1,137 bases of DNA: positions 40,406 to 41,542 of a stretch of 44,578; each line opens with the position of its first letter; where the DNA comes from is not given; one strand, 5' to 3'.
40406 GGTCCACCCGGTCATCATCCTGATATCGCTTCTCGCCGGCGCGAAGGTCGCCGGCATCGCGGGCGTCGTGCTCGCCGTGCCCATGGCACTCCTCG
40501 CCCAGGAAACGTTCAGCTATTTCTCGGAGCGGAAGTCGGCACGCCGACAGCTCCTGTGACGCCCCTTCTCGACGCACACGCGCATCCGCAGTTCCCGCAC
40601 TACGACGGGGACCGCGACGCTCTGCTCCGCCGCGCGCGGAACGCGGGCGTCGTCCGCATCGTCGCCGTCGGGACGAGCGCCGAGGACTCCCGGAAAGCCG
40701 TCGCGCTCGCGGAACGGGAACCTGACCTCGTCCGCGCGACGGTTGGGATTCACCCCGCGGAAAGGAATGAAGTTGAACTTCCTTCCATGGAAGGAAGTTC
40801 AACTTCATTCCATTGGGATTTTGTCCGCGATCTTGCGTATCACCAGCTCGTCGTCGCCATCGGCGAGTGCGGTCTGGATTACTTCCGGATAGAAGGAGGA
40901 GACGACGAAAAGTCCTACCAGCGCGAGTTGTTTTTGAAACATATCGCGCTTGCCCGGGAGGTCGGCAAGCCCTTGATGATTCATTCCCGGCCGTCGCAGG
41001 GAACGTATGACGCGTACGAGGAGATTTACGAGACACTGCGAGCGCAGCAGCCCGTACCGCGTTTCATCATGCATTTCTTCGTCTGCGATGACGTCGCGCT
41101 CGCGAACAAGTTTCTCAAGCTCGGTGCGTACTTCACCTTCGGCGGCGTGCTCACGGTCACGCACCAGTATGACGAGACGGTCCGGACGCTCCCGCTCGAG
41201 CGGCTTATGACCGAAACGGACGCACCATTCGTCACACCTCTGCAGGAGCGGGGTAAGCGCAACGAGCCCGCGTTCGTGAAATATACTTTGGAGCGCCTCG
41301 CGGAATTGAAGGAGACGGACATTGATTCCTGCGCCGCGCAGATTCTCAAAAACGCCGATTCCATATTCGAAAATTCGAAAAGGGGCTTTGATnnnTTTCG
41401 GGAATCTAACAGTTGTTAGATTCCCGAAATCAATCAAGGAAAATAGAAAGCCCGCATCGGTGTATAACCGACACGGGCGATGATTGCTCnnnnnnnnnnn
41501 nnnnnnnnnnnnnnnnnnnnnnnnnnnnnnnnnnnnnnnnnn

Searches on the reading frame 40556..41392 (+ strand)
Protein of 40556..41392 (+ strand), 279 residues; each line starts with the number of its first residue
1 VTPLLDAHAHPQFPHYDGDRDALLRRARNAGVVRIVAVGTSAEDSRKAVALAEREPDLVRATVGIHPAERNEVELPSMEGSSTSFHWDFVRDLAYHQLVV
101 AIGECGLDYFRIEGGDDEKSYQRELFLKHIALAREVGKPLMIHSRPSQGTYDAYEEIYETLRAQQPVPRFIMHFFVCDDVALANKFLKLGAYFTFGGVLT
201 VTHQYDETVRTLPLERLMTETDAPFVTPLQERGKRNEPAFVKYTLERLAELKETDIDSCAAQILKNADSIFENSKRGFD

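Call 48: search_solved_structures(query=window:40556-41392:+, show_alignments=2)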
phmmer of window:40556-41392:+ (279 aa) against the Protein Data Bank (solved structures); distinct sequences matched with E-value up to 0.001: 16.
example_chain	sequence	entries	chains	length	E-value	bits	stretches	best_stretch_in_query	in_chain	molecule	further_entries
1j6o_A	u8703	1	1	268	5.3e-36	127.7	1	4-252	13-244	TatD-related deoxyribonuclease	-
2gzx_A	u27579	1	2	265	2.6e-35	125.4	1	4-272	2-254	putative TatD related DNase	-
6l25_A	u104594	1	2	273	3e-35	125.2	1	4-272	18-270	Deoxyribonuclease YcfH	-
1yix_A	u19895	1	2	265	1.3e-27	100.2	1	4-266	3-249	deoxyribonuclease ycfH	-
2y1h_A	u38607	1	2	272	3e-25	92.4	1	4-272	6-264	PUTATIVE DEOXYRIBONUCLEASE TATDN3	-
1zzm_A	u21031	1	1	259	3.9e-24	88.8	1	4-271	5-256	putative deoxyribonuclease yjjV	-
1xwy_A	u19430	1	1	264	8.3e-17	64.8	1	15-271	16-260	Deoxyribonuclease tatD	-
4pe8_A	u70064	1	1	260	8.4e-17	64.7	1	16-271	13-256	Tat-linked quality control protein TatD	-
4p5u_A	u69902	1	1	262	8.4e-17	64.7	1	16-271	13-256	Tat-linked quality control protein TatD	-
2xio_A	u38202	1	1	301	4.3e-15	59.1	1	15-226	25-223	PUTATIVE DEOXYRIBONUCLEASE TATDN1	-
8efg_A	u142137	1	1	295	5.8e-15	58.7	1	15-226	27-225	Deoxyribonuclease TATDN1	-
3rcm_A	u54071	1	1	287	1.5e-11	47.5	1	17-271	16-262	TatD family hydrolase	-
3ipw_A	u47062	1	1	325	7.6e-08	35.4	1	15-226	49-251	Hydrolase TatD family protein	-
3gg7_A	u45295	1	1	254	6.1e-07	32.4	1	31-256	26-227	uncharacterized metalloprotein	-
3e2v_A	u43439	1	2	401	2.8e-05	27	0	16-88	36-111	3'-5'-exonuclease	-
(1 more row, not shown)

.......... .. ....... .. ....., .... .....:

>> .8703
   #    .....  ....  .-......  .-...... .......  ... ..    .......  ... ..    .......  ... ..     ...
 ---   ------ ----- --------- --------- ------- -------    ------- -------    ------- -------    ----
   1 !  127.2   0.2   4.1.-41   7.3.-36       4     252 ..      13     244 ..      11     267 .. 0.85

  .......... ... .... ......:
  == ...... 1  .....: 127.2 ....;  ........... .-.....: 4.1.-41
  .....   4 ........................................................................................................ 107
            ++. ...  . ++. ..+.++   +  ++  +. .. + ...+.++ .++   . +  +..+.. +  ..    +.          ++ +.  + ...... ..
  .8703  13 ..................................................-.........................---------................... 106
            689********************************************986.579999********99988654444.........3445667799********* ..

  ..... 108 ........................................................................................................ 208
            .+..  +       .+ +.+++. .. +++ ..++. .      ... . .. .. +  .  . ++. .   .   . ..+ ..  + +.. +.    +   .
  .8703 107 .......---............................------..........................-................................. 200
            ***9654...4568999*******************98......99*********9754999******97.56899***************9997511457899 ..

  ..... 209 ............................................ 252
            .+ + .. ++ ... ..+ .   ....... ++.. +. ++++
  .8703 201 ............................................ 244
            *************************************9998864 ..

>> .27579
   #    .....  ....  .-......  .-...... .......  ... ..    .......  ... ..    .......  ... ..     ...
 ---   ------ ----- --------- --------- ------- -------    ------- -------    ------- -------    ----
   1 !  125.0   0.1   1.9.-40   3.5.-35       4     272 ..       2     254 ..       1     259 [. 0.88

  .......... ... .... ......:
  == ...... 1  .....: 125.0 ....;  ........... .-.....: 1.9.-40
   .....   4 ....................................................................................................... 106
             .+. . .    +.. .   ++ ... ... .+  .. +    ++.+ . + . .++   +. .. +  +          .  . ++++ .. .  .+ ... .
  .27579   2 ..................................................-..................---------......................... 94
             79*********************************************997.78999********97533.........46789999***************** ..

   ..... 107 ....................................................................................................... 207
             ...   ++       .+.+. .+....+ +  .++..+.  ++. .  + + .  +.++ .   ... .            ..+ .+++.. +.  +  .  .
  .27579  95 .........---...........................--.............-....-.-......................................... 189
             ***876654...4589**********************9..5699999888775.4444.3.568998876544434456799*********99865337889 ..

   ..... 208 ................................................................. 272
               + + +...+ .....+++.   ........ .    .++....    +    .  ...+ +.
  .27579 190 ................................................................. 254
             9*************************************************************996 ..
